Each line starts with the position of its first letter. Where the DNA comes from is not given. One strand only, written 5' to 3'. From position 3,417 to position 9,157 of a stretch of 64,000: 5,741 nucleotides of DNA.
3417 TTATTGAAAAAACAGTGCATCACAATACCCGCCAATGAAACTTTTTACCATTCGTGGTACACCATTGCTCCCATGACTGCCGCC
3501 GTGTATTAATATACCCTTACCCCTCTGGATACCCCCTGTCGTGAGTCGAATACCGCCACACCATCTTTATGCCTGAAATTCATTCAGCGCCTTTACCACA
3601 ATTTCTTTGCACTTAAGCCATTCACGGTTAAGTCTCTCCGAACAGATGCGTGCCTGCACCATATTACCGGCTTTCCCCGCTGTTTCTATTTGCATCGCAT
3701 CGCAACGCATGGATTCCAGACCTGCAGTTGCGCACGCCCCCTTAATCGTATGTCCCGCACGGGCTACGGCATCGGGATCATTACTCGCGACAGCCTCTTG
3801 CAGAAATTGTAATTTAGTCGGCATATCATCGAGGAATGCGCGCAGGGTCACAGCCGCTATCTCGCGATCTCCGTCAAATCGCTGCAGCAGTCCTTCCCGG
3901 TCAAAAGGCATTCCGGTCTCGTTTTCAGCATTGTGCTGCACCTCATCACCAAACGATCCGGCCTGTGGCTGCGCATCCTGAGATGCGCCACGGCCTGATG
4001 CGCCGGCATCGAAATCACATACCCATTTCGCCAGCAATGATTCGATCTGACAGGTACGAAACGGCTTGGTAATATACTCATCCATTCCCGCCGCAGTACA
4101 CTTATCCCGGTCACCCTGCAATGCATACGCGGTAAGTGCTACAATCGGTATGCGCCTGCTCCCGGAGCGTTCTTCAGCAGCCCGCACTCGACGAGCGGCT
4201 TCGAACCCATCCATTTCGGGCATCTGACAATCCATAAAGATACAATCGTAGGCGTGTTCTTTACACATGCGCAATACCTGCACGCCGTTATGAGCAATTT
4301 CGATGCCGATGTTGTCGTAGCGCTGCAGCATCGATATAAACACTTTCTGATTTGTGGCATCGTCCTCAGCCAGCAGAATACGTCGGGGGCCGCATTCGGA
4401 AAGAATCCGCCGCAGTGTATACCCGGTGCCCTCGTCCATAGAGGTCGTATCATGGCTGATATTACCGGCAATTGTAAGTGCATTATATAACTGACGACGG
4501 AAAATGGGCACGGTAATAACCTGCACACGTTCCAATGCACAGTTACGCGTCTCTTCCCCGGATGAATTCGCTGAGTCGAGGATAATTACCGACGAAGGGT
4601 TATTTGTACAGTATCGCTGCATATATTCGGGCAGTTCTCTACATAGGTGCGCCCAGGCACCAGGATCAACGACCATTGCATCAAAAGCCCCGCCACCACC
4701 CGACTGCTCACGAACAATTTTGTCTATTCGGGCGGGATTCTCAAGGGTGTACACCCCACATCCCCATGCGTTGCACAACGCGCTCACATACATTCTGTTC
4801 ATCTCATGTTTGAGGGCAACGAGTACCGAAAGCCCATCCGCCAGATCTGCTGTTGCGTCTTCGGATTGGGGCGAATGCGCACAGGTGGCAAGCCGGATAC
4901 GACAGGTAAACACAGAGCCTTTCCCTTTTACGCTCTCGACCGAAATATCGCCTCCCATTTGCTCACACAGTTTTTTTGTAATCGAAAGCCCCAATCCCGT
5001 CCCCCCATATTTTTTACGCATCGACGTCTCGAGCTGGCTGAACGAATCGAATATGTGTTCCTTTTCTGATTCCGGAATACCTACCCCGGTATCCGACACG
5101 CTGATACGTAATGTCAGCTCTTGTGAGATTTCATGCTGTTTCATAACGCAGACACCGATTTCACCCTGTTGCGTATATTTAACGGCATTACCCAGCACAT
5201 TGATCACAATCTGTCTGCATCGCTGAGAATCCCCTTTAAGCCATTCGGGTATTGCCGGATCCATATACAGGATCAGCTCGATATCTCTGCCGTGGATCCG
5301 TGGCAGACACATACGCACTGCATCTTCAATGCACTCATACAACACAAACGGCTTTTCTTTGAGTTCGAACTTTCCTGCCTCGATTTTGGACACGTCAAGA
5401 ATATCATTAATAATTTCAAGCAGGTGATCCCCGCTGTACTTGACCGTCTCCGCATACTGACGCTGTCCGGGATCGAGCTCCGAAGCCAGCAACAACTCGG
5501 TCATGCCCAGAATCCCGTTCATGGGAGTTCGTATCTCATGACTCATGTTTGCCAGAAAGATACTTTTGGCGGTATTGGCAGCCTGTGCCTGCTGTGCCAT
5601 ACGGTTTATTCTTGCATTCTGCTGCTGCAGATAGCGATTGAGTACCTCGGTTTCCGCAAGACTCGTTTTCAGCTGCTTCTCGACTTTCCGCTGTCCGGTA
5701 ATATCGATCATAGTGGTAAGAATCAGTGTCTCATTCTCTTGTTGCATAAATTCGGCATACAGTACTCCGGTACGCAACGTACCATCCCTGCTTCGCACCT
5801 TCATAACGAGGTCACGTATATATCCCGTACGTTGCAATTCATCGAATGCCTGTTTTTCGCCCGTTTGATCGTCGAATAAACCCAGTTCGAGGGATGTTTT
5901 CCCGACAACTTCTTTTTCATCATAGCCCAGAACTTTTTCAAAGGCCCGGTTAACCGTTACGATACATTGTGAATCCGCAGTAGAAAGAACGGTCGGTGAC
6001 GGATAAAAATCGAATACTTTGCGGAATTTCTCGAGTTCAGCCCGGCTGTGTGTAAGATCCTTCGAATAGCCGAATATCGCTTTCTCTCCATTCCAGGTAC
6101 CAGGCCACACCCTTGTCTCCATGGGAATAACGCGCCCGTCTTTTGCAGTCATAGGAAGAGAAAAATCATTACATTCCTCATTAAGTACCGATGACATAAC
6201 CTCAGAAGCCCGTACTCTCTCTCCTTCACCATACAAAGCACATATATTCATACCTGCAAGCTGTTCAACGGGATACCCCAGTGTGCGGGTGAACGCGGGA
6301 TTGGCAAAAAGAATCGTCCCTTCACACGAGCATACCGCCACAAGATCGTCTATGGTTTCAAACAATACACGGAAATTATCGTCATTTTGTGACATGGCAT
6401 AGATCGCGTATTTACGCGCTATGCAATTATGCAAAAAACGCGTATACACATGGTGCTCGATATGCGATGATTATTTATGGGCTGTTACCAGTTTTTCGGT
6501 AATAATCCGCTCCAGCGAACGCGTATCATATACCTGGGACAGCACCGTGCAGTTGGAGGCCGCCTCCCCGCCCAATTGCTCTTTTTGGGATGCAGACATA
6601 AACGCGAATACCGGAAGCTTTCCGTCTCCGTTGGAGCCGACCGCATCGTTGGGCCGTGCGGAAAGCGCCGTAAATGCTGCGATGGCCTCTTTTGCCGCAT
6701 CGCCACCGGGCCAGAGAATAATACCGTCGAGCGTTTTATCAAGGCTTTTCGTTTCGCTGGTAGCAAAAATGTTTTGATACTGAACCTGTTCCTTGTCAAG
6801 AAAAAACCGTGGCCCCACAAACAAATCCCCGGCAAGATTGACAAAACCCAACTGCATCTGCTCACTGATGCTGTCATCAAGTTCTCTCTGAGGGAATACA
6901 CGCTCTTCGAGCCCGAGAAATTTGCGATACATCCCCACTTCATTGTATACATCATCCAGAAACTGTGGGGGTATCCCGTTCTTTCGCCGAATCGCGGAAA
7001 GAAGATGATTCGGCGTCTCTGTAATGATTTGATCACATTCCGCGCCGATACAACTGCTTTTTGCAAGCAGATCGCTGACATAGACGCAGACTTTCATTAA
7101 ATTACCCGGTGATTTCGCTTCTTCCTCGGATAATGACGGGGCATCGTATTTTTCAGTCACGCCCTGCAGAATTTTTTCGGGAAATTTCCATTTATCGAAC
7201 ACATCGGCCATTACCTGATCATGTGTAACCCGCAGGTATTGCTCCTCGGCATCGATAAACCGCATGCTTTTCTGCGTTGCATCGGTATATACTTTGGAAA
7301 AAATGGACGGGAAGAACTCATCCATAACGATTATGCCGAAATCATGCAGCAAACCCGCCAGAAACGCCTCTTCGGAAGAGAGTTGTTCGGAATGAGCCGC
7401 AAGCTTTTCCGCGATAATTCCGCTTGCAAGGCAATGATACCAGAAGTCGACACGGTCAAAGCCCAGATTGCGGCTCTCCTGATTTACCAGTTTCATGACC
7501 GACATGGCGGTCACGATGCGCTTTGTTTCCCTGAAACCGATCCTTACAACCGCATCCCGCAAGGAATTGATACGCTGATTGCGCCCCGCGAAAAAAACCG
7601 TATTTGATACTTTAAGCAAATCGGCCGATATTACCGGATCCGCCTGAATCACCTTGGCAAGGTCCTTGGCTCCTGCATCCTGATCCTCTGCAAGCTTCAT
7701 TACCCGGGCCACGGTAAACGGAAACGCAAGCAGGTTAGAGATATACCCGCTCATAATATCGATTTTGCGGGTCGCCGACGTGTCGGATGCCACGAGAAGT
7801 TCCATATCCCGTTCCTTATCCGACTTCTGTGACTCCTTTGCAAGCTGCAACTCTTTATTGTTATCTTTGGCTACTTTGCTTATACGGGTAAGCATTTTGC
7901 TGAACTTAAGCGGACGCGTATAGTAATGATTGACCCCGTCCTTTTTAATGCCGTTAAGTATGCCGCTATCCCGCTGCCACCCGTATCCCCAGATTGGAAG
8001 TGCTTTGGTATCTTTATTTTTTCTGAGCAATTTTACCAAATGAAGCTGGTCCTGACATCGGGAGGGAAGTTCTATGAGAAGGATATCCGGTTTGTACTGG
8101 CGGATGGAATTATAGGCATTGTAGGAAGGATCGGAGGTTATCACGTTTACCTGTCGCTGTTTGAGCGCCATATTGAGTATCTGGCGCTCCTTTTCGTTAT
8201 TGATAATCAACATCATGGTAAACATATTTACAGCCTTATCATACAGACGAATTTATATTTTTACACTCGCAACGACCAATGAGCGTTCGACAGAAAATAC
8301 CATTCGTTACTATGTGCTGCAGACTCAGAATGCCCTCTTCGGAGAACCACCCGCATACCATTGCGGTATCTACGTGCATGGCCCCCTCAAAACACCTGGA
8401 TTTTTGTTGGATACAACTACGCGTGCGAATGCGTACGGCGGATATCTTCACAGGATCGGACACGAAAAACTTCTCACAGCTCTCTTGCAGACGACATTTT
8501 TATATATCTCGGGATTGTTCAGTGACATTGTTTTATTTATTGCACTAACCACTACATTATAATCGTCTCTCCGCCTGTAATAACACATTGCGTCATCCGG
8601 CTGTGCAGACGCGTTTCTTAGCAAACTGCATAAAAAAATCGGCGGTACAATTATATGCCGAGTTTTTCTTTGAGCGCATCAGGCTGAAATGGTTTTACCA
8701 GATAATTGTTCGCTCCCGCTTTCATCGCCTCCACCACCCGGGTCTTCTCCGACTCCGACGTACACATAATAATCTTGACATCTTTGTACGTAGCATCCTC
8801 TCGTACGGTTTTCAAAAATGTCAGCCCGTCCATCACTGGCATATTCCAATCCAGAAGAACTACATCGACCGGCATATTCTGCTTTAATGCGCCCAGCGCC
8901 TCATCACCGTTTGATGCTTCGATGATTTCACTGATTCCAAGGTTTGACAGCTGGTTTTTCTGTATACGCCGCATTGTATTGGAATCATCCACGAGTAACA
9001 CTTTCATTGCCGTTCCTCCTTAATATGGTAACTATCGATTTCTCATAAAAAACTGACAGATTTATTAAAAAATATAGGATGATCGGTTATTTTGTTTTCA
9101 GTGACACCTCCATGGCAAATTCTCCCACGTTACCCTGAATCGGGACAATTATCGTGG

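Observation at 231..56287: Dispersed family of ~160-nt imperfect-palindrome intergenic elements, all in one orientation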

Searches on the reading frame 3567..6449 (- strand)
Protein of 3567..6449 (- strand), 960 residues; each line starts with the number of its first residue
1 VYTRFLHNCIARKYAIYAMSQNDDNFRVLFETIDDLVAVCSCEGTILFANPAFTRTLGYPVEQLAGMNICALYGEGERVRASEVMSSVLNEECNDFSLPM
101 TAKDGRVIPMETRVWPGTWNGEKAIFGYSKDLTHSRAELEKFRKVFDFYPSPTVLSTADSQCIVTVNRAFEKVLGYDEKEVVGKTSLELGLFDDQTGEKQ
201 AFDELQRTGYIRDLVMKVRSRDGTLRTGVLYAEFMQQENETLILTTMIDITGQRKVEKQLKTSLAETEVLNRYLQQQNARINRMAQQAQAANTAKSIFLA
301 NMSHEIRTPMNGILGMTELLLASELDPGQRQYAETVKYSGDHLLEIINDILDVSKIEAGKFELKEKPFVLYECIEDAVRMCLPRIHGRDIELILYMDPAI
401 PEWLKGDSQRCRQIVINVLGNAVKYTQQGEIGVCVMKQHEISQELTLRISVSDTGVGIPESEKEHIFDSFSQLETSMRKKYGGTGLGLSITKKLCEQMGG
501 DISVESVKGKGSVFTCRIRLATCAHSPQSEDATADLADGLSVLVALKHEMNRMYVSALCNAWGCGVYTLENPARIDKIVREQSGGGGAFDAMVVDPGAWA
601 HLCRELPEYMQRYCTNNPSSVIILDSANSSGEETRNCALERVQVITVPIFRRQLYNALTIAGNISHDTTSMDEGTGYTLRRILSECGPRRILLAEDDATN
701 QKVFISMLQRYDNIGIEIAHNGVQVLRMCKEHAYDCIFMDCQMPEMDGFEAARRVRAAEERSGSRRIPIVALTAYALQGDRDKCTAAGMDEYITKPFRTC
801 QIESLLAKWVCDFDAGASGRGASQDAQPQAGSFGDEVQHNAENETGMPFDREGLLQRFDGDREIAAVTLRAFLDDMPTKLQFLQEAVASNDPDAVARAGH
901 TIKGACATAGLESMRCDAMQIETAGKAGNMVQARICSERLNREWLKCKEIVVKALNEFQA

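Call 17: search_protein_families(library=ncbifam, proteins=[window:3567-6449:-])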
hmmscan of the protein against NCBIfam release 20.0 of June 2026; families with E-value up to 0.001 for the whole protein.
window:3567-6449:- (960 aa): 145 families (the best 25 are shown)
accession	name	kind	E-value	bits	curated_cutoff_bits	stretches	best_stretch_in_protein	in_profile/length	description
NF008318.0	PRK11107.1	equivalog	8.4e-127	424.5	890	1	274-932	272-893/920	two-component sensor histidine kinase BarA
TIGR02956.1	TMAO_torS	equivalog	3.9e-112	376.1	676.5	2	255-595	424-752/967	TMAO reductase system sensor histidine kinase/response regulator TorS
NF045901.1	HisKinLetSLeg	equivalog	2.8e-102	343.3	1650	1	274-802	272-781/906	two-component system sensor histidine kinase LetS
NF011874.0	PRK15347.1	equivalog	3.8e-94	316.4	852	2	268-523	371-617/921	two component system sensor kinase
NF008302.0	PRK11091.1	equivalog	2e-91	307.4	838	2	283-566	271-552/779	aerobic respiration two-component sensor histidine kinase ArcB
NF041947.1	LuxQ_Vibrio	equivalog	1.8e-86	290.8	1200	2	141-567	350-750/843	quorum-sensing autoinducer 2 sensor kinase/phosphatase LuxQ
NF038297.2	hybrid_HK_HrmK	equivalog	1.2e-81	275.2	725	2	254-530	195-467/607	hybrid histidine kinase/response regulator HrmK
NF008099.0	PRK10841.1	equivalog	2.4e-79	267.2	920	2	281-571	456-738/949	two-component system sensor histidine kinase RcsC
NF008543.0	PRK11466.1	equivalog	3.9e-69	233.5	982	2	286-595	435-733/914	TMAO reductase system sensor histidine kinase/response regulator TorS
NF047874.1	MASE3_PAS_HK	subfamily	1.4e-62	212.4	560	2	138-528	263-633/655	MASE3 domain-containing sensor histidine kinase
NF046044.1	PnpS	equivalog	2.2e-56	191.6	400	1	292-517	167-388/390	two-component system histidine kinase PnpS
NF007420.1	PRK09959.1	equivalog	3.1e-51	174.1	1995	2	286-564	703-983/1197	acid-sensing system histidine kinase EvgS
NF047465.1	hybrid_HK_LvrA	exception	1.4e-46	159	1200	2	268-532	175-434/819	hybrid histidine kinase/response regulator LvrA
NF041832.1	near_NosP_CTERM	subfamily_domain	2.9e-46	158.2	400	1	290-654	2-362/370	NahK/ErcS family hybrid sensor histidine kinase/response regulator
TIGR02966.1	phoR_proteo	equivalog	6.3e-46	156.9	334.2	1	271-518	90-333/333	phosphate regulon sensor histidine kinase PhoR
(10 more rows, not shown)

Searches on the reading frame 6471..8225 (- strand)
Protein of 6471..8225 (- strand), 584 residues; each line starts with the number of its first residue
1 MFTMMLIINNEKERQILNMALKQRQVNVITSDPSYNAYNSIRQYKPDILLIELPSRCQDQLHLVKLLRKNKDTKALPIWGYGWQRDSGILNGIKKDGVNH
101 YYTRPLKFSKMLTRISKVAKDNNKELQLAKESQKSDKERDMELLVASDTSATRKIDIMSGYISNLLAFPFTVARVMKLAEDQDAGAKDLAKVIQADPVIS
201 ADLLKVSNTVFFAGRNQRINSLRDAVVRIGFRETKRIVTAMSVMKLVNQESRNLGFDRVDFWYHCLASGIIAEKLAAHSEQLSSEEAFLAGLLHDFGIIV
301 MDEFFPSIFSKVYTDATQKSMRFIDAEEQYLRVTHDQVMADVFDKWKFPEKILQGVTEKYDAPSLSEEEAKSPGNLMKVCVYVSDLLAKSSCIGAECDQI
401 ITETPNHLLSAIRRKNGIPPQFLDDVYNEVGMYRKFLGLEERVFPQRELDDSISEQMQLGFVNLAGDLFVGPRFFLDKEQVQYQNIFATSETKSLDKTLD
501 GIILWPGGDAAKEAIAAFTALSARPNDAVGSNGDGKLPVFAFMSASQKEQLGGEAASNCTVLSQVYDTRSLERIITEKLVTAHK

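Call 17: search_protein_families(library=ncbifam, proteins=[window:6471-8225:-])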
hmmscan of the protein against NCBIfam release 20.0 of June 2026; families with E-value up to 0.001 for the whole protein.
window:6471-8225:- (584 aa): 5 families
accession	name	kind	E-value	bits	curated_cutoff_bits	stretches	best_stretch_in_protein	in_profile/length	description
TIGR02154.1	PhoB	equivalog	1.5e-07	31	296.2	1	4-124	4-125/226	phosphate regulon transcriptional regulator PhoB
NF007135.0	PRK09581.1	equivalog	2.5e-07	29.9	474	1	5-123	158-276/457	PleD family two-component system response regulator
NF040534.1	resp_reg_YycF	equivalog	1.4e-05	24.4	340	1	5-148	3-143/231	response regulator YycF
NF041733.1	resp_reg_CseB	equivalog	0.00019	20.9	350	1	4-139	3-134/228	two-component system response regulator CseB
NF040689.1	MtrAB_MtrA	equivalog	0.00095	18.6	300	0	14-124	11-118/219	MtrAB system response regulator MtrA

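Call 43: search_protein_families(library=pfam, proteins=[window:6471-8225:-], max_evalue=0.00001)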
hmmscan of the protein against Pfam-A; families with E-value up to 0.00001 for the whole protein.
window:6471-8225:- (584 aa): 1 family
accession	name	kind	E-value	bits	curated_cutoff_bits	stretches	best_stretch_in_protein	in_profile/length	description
PF08668.18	HDOD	-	4.1e-47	160.7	22.9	1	167-360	3-194/196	HDOD domain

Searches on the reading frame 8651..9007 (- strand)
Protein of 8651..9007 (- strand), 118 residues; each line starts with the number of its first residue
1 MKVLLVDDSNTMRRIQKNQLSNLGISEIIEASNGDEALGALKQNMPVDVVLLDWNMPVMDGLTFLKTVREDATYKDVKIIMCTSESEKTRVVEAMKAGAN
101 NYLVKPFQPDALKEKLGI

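Call 40: search_protein_families(library=pfam, proteins=[window:8651-9007:-], max_evalue=0.00001)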
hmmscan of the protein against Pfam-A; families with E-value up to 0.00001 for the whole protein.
window:8651-9007:- (118 aa): 1 family
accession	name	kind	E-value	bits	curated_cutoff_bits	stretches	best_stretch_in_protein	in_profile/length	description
PF00072.30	Response_reg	-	2.4e-30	105.4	30.2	1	3-116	1-110/111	Response regulator receiver domain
